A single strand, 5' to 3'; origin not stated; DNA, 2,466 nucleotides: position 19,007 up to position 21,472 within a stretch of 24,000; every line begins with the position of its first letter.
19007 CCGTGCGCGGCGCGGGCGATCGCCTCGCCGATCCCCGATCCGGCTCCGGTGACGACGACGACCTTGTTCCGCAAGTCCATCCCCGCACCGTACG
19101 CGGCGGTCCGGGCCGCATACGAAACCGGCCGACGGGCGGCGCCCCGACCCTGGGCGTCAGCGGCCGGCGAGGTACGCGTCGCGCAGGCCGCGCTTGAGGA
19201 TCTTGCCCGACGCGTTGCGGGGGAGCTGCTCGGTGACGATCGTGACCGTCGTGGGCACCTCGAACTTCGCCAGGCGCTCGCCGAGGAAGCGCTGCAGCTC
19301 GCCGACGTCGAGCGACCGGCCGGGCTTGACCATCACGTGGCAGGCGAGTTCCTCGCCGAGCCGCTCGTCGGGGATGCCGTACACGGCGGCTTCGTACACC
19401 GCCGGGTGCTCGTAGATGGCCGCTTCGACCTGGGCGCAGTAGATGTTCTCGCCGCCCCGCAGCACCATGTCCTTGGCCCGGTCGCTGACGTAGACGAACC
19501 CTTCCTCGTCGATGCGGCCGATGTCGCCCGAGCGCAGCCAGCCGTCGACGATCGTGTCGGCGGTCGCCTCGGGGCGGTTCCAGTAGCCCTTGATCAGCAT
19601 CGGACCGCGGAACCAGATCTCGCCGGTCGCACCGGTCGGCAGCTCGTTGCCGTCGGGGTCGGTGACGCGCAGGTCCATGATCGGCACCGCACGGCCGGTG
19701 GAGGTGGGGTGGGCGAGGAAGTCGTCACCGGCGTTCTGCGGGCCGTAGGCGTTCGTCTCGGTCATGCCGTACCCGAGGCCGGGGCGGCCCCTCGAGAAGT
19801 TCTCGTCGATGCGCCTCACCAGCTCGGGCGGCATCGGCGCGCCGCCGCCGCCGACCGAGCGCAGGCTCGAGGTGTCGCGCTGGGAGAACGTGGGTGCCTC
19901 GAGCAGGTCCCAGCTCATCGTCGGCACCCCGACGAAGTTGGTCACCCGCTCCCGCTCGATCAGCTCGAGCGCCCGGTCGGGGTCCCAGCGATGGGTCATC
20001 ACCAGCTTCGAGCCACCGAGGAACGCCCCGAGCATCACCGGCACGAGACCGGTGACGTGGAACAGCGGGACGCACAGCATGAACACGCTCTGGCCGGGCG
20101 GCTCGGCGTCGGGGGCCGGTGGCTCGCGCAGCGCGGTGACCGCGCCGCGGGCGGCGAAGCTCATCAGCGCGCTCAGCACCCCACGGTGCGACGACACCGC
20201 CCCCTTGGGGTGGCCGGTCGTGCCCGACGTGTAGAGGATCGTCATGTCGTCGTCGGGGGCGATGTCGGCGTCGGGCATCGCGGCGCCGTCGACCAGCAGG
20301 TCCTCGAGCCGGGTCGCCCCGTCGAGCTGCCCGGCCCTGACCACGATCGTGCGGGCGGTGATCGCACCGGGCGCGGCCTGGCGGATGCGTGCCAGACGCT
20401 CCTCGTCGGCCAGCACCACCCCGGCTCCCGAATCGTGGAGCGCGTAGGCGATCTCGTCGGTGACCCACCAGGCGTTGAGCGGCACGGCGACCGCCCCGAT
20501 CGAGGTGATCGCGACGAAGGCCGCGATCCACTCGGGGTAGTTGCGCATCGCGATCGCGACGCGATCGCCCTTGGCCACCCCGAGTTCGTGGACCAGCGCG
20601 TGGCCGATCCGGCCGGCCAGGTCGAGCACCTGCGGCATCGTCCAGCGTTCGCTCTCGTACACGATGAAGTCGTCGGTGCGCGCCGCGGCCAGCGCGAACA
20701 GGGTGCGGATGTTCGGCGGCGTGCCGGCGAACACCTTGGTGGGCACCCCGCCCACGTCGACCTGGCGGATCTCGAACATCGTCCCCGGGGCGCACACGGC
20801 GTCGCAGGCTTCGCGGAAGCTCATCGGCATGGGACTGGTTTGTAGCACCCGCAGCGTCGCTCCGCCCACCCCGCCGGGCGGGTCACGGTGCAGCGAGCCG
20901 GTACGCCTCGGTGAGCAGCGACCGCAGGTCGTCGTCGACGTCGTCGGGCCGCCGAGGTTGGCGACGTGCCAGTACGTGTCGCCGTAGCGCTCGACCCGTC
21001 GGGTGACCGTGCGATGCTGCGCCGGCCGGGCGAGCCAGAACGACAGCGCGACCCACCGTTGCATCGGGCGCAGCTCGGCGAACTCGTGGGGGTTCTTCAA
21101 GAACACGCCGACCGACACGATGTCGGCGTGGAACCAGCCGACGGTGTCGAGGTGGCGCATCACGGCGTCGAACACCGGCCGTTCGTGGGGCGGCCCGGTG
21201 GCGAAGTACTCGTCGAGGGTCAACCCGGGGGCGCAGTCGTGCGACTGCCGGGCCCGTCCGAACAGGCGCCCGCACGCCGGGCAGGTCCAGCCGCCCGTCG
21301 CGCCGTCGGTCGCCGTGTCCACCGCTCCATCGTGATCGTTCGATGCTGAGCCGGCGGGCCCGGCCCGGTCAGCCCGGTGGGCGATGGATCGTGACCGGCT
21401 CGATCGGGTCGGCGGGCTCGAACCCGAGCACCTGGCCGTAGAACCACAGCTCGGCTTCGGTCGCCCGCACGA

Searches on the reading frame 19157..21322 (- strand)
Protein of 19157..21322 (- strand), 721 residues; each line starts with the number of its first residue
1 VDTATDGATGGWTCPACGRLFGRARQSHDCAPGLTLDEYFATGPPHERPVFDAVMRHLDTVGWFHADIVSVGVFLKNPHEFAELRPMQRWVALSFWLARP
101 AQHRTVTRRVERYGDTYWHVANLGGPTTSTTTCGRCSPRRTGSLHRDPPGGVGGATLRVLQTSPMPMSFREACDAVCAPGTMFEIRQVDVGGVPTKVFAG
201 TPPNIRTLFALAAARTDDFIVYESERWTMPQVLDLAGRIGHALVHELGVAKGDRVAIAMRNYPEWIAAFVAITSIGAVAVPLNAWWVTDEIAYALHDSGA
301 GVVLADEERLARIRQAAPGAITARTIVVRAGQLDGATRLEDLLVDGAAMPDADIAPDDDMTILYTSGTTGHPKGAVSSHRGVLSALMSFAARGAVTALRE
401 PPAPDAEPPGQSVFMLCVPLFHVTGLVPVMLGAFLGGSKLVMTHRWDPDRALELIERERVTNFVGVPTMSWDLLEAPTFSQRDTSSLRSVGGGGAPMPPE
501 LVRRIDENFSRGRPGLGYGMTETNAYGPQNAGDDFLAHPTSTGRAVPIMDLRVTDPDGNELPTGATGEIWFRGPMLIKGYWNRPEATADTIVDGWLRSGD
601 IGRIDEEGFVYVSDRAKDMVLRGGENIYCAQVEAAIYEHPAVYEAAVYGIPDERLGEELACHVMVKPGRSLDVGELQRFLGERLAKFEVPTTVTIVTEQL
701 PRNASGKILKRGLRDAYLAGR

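Call 54: search_protein_families(library=pfam, proteins=[window:19157-21322:-], max_evalue=0.0001)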
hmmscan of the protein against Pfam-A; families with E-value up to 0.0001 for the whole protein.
window:19157-21322:- (721 aa): 2 families
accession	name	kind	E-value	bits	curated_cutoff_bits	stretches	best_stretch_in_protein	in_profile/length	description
PF00501.34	AMP-binding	-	1.2e-85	288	29.9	1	217-581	9-384/384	AMP-binding enzyme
PF13193.12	AMP-binding_C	-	2.6e-17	63.9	24.5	1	631-707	1-76/76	AMP-binding enzyme C-terminal domain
